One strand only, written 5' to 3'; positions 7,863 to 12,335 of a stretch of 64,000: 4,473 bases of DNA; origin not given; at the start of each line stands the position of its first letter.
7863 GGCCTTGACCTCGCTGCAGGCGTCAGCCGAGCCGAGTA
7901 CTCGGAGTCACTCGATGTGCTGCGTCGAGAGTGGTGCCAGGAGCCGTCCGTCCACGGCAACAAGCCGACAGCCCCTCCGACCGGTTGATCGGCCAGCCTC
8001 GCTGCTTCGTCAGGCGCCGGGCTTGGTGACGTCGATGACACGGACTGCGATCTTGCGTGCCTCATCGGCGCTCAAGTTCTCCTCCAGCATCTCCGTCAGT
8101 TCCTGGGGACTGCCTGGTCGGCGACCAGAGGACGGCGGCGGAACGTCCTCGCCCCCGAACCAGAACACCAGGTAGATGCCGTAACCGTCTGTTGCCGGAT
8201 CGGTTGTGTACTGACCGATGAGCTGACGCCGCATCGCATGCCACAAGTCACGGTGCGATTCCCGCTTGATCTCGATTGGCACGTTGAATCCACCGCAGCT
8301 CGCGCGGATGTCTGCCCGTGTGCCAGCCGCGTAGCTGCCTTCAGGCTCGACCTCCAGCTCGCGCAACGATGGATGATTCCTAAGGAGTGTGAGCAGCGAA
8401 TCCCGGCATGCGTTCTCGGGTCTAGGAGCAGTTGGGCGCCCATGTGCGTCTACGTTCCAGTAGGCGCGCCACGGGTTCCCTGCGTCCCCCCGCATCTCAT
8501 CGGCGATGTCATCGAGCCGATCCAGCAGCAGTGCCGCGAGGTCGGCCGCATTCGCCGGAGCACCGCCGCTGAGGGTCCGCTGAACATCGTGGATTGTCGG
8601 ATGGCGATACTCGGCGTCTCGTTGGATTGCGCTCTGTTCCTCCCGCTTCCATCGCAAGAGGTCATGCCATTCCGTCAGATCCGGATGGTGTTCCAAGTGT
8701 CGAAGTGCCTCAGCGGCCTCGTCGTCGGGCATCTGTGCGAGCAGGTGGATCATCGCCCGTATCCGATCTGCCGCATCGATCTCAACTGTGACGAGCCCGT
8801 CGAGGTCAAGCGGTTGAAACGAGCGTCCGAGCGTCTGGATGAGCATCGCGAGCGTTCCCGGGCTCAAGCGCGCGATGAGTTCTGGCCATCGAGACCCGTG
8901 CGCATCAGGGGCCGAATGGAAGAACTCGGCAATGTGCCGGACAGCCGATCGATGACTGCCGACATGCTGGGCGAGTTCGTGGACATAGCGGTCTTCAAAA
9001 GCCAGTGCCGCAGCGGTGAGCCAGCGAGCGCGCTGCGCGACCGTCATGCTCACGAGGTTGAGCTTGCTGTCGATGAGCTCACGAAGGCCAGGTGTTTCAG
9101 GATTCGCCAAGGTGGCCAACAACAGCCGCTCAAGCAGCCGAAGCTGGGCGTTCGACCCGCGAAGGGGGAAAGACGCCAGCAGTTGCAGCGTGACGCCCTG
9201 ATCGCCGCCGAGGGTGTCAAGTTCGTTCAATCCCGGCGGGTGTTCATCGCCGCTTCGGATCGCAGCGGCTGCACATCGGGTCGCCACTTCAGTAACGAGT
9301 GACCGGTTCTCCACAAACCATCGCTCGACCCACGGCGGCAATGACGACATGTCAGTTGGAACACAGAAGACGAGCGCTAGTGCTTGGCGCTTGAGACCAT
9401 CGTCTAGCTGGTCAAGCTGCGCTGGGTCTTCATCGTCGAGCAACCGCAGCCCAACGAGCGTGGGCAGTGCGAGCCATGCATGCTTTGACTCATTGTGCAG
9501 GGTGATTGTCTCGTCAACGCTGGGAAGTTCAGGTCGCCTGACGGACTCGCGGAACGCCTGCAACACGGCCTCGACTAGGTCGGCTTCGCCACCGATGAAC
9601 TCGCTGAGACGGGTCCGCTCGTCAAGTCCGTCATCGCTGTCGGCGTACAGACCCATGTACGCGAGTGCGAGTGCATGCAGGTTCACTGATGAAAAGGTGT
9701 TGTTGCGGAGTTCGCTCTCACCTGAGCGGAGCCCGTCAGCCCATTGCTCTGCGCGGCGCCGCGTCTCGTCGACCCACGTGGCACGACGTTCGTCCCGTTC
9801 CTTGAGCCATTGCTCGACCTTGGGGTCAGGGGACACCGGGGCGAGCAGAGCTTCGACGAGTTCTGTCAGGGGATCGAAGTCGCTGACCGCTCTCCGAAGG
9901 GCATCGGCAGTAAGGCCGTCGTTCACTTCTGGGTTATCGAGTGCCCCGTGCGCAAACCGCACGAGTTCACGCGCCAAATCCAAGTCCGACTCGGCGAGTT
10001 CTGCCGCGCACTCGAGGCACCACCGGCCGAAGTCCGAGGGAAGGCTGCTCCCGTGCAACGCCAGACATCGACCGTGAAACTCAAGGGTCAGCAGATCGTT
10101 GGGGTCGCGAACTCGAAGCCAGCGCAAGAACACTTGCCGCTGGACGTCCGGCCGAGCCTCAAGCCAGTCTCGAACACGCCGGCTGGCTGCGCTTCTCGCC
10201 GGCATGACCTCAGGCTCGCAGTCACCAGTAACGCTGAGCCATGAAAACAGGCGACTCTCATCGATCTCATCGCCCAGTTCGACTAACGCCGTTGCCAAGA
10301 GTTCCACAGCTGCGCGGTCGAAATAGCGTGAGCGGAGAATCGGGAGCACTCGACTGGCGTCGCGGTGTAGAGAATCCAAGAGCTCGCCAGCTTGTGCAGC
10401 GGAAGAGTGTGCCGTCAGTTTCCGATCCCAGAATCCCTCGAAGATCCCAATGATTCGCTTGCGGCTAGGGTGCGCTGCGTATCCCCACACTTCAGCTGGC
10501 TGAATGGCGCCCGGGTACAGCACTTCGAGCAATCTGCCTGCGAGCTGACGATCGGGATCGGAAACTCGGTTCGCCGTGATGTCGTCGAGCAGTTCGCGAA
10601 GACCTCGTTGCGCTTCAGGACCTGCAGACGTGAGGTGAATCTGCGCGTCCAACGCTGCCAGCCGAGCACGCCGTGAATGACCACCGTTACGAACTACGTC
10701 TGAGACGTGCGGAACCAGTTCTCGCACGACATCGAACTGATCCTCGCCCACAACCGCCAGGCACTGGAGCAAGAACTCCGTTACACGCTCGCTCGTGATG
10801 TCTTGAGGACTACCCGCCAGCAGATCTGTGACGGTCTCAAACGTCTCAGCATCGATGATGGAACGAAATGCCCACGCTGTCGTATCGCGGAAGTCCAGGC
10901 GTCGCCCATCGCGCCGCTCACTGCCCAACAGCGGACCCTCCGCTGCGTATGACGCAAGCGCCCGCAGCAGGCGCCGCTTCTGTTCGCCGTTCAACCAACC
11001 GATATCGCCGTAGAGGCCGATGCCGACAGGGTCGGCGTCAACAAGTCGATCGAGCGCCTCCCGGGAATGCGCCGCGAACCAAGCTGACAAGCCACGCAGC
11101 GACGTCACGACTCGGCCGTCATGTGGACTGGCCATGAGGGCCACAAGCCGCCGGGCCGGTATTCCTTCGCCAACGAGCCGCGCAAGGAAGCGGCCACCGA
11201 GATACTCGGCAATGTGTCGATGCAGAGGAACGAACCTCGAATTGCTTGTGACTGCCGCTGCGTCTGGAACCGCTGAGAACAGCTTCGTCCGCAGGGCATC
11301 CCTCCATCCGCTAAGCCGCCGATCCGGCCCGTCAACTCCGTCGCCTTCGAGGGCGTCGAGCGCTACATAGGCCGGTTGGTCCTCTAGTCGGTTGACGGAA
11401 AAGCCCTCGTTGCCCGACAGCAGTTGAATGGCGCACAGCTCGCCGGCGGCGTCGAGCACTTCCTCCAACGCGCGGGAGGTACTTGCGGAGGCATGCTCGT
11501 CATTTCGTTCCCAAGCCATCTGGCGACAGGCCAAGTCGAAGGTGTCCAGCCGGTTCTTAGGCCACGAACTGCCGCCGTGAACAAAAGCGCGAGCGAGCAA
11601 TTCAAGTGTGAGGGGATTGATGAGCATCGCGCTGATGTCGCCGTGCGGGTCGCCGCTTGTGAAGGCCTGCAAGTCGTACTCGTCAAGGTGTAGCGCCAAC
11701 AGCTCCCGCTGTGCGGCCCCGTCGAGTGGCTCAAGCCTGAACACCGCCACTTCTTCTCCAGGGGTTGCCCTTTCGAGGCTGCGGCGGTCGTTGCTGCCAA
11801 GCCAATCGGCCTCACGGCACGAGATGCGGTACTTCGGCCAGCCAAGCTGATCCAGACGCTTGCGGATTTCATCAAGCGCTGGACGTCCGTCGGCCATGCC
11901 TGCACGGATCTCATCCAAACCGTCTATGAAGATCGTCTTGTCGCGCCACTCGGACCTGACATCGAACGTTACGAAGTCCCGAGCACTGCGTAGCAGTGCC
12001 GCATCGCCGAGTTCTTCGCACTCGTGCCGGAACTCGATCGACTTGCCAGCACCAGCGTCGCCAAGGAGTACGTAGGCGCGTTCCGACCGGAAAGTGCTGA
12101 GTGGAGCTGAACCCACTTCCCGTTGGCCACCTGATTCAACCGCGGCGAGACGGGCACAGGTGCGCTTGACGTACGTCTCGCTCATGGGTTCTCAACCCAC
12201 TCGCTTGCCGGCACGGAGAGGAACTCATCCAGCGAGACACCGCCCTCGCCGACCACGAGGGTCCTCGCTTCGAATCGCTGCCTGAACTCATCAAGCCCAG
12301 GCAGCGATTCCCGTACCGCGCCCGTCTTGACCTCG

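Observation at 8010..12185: NACHT NTPase with inverted architecture: N-terminal NTPase, ~1,100-aa helical region, C-terminal PD-(D/E)xK nuclease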

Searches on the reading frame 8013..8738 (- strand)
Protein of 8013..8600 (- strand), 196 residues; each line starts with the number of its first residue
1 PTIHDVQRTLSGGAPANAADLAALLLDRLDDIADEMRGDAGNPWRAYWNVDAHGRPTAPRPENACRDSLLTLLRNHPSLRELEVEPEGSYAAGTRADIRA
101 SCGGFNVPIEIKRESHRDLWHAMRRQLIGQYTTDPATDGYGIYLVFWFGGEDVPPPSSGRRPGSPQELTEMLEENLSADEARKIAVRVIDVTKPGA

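Call 36: search_solved_structures(query=A1, max_evalue=10, show_alignments=3)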
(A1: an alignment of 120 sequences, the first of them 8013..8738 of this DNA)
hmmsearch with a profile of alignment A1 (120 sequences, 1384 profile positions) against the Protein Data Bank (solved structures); distinct sequences matched with E-value up to 10: 2.
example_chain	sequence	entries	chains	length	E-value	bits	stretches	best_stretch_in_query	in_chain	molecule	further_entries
7ns4_b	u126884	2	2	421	1.2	10.1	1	744-839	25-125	E3 ubiquitin-protein ligase RMD5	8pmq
6xob_M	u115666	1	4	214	3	8.7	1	886-953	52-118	EEEV-143 Fab heavy chain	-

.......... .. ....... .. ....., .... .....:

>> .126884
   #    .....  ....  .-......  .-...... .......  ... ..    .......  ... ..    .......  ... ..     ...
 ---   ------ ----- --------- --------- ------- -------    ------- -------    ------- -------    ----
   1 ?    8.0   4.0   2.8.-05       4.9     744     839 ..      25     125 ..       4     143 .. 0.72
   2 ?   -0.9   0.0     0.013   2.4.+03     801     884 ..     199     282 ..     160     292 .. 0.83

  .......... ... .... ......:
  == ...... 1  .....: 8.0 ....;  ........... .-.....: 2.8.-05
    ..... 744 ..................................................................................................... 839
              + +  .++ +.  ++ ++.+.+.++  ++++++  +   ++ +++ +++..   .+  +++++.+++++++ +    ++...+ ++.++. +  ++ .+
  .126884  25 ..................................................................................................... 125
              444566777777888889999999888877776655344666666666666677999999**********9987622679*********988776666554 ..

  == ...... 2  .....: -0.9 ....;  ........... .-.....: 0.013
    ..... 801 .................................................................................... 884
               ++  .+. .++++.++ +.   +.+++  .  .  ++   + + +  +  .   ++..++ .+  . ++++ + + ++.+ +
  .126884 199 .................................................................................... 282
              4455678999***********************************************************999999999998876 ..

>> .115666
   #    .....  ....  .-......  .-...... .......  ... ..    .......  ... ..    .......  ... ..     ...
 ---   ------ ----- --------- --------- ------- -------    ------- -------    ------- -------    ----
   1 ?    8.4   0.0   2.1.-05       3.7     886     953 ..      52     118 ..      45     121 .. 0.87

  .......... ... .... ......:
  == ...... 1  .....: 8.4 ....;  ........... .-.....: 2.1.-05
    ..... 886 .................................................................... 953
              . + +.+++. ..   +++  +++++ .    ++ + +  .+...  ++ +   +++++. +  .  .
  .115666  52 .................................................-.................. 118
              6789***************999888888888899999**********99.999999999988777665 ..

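Call 42: predict_structure(alignment_id=A1)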
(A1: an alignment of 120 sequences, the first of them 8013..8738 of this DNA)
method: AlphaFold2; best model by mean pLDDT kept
length: 242 residues; sequences in the alignment: 120
mean_pLDDT: 88.5   pTM: 0.75
mean pLDDT of the five models: 88.5, 88.4, 88.2, 87.6, 86.0
residues with pLDDT >= 90: 158; 70-90: 60; 50-70: 21; < 50: 3
segments of 3 or more residues with pLDDT < 50: 1-3
pLDDT, mean of each block of 10 residues (from residue 1): 65 90 90 77 69 68 93 95 86 93 94 96 91 74 92 97 96 92 95 95 93 97 94 94 65
secondary structure, 60 per line:
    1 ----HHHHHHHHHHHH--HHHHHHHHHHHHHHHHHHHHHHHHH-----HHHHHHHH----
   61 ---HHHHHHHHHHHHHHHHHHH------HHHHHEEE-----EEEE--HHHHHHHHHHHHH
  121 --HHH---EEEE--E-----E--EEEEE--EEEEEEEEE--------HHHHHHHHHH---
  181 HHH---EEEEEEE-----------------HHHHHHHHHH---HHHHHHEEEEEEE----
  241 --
elements in order: H5-16 H19-43 H49-56 H64-82 H89-93 E94-96 E102-105 H108-120 E129-132 E144-148 E151-159 H168-177 E187-193 H211-220 H224-229 E230-236

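Call 52: fold_search(model_id=the predicted structure, library=pdb)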
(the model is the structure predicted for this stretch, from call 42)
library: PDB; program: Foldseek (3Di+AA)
matches with E <= 10: 754; with E <= 0.001: 0
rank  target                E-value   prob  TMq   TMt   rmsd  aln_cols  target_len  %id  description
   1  4dav_A                1.1e-02  0.92  0.31  0.32   8.6       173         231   13  The structure of Pyrococcus Furiosus SfsA in complex with DNA (released 2014-10-01)
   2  8q43_A                1.1e-02  0.85  0.34  0.21  15.9       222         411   11  Crystal structure of cA4-bound Can2 (E341A) in complex with oligo-C DNA (released 2023-11-22)
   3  8q3z_A                1.2e-02  0.84  0.37  0.22  21.5       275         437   12  Crystal structure of cA4-bound Can2 from Thermoanaerobacter brockii (released 2023-11-22)
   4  8q44_A                1.2e-02  0.77  0.32  0.19  18.0       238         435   13  Crystal structure of cA4-bound Can2 (E364R) in complex with oligo-T DNA (released 2023-11-22)
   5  8gh6_A                1.5e-02  0.60  0.21  0.07  11.2       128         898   14  Bombyx mori R2 retrotransposon initiating target-primed reverse transcription (released 2023-04-05)
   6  4dap                  1.8e-02  0.91  0.26  0.27   6.7       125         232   12  The structure of Escherichia coli SfsA (released 2013-08-14)
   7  8q42_B                1.8e-02  0.63  0.33  0.20  21.4       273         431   13  Crystal structure of cA4-bound Can2 (E341A) in complex with oligo-A DNA (released 2023-11-22)
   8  8iby_C                1.9e-02  0.63  0.21  0.08  10.6       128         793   14  Structure of R2 with 5'ORF (released 2023-09-20)
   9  8q41_B                2.0e-02  0.82  0.35  0.22  18.0       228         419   13  Crystal structure of Can2 (E341A) bound to cA4 and TTTAAA ssDNA (released 2023-11-22)
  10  8q44_B                2.1e-02  0.57  0.32  0.20  22.2       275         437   11  Crystal structure of cA4-bound Can2 (E364R) in complex with oligo-T DNA (released 2023-11-22)
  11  3bm3_A                2.7e-02  0.75  0.29  0.27   6.2       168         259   11  Restriction endonuclease PspGI-substrate DNA complex (released 2008-09-16)
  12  6sce_A                3.3e-02  0.54  0.27  0.13  12.0       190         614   17  Structure of a Type III CRISPR defence DNA nuclease activated by cyclic oligoadenylate (released 2020-02-19)
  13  6ut7_G                3.5e-02  0.87  0.33  0.21   7.6       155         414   13  Fitted model for the tetradecameric assembly of Thermococcus gammatolerans McrB AAA+ hexamers with bound McrC (released 2020-10-21)
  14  8q3y_A                3.5e-02  0.54  0.34  0.21  21.8       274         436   12  Crystal structure of apo Can2 from Thermoanaerobacter brockii (released 2023-11-22)
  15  2p14                  4.5e-02  0.51  0.25  0.31  13.6       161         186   14  Crystal structure of small subunit (R.BspD6I2) of the heterodimeric restriction endonuclease R.BspD6I (released 2008-03-11)
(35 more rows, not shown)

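Call 93: fold_search(model_id=the predicted structure, library=viral)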
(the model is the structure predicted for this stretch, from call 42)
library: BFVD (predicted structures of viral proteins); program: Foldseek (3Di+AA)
matches with E <= 10: 629; with E <= 0.001: 3
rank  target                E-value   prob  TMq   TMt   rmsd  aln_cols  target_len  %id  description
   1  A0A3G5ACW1            2.2e-04  1.00  0.28  0.20   9.7       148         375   14  C2H2-type domain-containing protein [Hyperionvirus sp.]
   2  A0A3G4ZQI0            4.6e-04  1.00  0.34  0.43   7.8       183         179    8  Uncharacterized protein [Terrestrivirus sp.]
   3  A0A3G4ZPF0            9.6e-04  0.98  0.30  0.15  10.3       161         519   16  Uncharacterized protein [Terrestrivirus sp.]
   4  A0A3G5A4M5            1.1e-03  0.99  0.28  0.16   7.8       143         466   15  C2H2-type domain-containing protein [Harvfovirus sp.]
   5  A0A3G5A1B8            1.1e-03  0.98  0.31  0.35  10.8       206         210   11  Uncharacterized protein [Harvfovirus sp.]
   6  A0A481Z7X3            1.5e-03  0.99  0.32  0.25   9.5       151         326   12  Endonuclease [Pithovirus LCPAC304]
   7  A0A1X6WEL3            1.9e-03  0.99  0.34  0.35   7.8       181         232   12  (no name in the UniProt tables at hand)
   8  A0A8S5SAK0            4.5e-03  0.99  0.26  0.18   5.6       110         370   17  Competence protein [Siphoviridae sp. ctgaY24]
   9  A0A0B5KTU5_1          5.5e-03  0.35  0.19  0.06  22.9       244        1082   11  RNA-dependent RNA polymerase [Shayang Spider Virus 2]
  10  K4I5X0                6.2e-03  0.89  0.22  0.26   7.6       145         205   14  Uncharacterized protein [Salmonella phage STML-198]
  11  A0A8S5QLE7            6.2e-03  0.75  0.26  0.24  36.1       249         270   14  Restriction endonuclease [Siphoviridae sp. ctVCm11]
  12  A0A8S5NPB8            6.6e-03  0.85  0.28  0.24  21.2       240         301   13  Restriction endonuclease [Siphoviridae sp. ctGMq5]
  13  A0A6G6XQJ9            6.6e-03  0.80  0.27  0.23   8.1       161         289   14  (no name in the UniProt tables at hand)
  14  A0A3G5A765            7.0e-03  0.96  0.30  0.14   7.9       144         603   15  C2H2-type domain-containing protein [Harvfovirus sp.]
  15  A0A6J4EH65            7.4e-03  0.97  0.28  0.33  11.2       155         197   14  (no name in the UniProt tables at hand)
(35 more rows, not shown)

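Call 95: search_protein_families(library=pfam, proteins=[window:8013-8600:-], max_evalue=10)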
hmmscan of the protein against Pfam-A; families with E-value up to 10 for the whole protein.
window:8013-8600:- (196 aa): 1 family
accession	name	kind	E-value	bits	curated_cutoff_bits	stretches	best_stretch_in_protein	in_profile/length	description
PF19826.4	DUF6307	-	0.056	14.3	25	1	16-32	22-38/43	Family of unknown function (DUF6307)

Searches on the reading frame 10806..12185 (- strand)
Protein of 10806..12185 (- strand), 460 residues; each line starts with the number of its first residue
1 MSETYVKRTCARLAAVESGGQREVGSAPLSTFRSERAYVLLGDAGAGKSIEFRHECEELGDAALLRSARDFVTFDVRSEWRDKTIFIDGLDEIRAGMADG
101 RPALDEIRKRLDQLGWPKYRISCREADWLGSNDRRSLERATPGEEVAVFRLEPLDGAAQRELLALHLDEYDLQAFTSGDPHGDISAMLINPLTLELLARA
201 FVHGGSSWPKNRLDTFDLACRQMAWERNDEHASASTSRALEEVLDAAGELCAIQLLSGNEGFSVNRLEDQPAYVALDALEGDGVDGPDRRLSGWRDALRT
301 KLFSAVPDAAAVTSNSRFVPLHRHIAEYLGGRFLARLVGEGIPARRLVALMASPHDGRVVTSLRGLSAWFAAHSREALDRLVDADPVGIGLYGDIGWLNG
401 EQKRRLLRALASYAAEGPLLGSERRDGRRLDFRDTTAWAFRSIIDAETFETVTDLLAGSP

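Call 45: predict_structure(alignment_id=A2)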
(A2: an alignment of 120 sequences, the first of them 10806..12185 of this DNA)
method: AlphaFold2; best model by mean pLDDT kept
length: 460 residues; sequences in the alignment: 120
mean_pLDDT: 85.1   pTM: 0.85
mean pLDDT of the five models: 85.1, 84.3, 82.3, 82.2, 81.8
residues with pLDDT >= 90: 242; 70-90: 150; 50-70: 52; < 50: 16
segments of 3 or more residues with pLDDT < 50: 422-434
pLDDT, mean of each block of 10 residues (from residue 1): 70 77 87 93 89 93 93 91 95 68 89 95 85 88 88 91 92 86 81 92 88 93 83 69 96 92 80 86 64 92 79 74 93 98 97 88 91 95 91 83 92 76 44 58 87 82
secondary structure, 60 per line:
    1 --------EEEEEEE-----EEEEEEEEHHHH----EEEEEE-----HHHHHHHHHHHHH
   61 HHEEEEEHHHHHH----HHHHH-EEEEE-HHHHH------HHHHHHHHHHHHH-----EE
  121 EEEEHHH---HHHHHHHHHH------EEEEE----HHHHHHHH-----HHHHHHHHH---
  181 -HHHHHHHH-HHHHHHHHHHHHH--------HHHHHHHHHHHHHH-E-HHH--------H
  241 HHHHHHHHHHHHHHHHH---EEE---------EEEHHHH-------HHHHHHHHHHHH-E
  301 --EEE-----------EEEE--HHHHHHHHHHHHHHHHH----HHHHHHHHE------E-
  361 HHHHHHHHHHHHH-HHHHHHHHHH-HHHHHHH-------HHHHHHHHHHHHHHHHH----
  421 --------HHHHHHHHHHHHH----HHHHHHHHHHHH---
elements in order: E9-15 E21-28 H29-32 E37-42 H48-62 E63-67 H68-73 H78-82 E84-88 H90-94 H101-113 E119-124 H131-140 E147-151 H156-163 H169-177 H182-189 H191-203 H212-225 H240-257 E261-263 E273-275 H276-279 H287-298 E303-305 E317-320 H323-339 H344-351 H361-373 H375-384 H386-392 H400-416 H429-441 H446-457

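Call 54: fold_search(model_id=the predicted structure, library=pdb)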
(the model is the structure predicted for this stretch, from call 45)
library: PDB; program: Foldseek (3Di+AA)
matches with E <= 10: 1359; with E <= 0.001: 100
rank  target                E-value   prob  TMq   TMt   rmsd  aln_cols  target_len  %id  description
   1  4kxf_F                2.5e-11  1.00  0.58  0.32  10.2       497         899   12  Crystal structure of NLRC4 reveals its autoinhibition mechanism (released 2013-07-24)
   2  4kxf_B                4.1e-11  1.00  0.58  0.32   9.8       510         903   11  Crystal structure of NLRC4 reveals its autoinhibition mechanism (released 2013-07-24)
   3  4kxf_P                7.3e-11  1.00  0.59  0.34   8.9       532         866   12  Crystal structure of NLRC4 reveals its autoinhibition mechanism (released 2013-07-24)
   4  4kxf_N                1.1e-10  1.00  0.58  0.33   9.7       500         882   12  Crystal structure of NLRC4 reveals its autoinhibition mechanism (released 2013-07-24)
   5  4kxf_K                1.2e-10  1.00  0.57  0.31   9.9       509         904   11  Crystal structure of NLRC4 reveals its autoinhibition mechanism (released 2013-07-24)
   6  4kxf_D                4.1e-10  1.00  0.56  0.32   7.6       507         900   12  Crystal structure of NLRC4 reveals its autoinhibition mechanism (released 2013-07-24)
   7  4kxf_L                4.3e-10  1.00  0.56  0.31  10.4       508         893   12  Crystal structure of NLRC4 reveals its autoinhibition mechanism (released 2013-07-24)
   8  4kxf_H                6.3e-10  1.00  0.57  0.32   9.7       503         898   12  Crystal structure of NLRC4 reveals its autoinhibition mechanism (released 2013-07-24)
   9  5irm_C                1.2e-09  1.00  0.54  0.34   8.6       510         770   14  Crystal structure of rabbit NOD2 in an ADP-bound state (Crystal form2) (released 2016-06-29)
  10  5irm_A                3.2e-09  1.00  0.57  0.36   8.1       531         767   14  Crystal structure of rabbit NOD2 in an ADP-bound state (Crystal form2) (released 2016-06-29)
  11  9ln6_A                7.3e-09  1.00  0.44  0.25   9.5       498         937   12  Structure of human NLRP14-UHRF1 complex (released 2026-03-18)
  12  8fw2_A                2.0e-08  1.00  0.32  0.19  15.8       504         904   11  Cryo-EM structure of full-length human NLRC4 inflammasome with C11 symmetry (released 2024-01-03)
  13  7wbt_A                2.7e-08  1.00  0.50  0.29   8.3       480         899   13  Crystal structure of bovine NLRP9 (released 2022-04-06)
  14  8swk_A                2.8e-08  1.00  0.55  0.33   8.3       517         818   13  Cryo-EM structure of NLRP3 closed hexamer (released 2024-02-14)
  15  9xrl_AK               2.9e-08  1.00  0.43  0.24   9.7       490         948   13  Structure of mouse cytoplasmic lattice (CPL) repeating unit (released 2026-03-18)
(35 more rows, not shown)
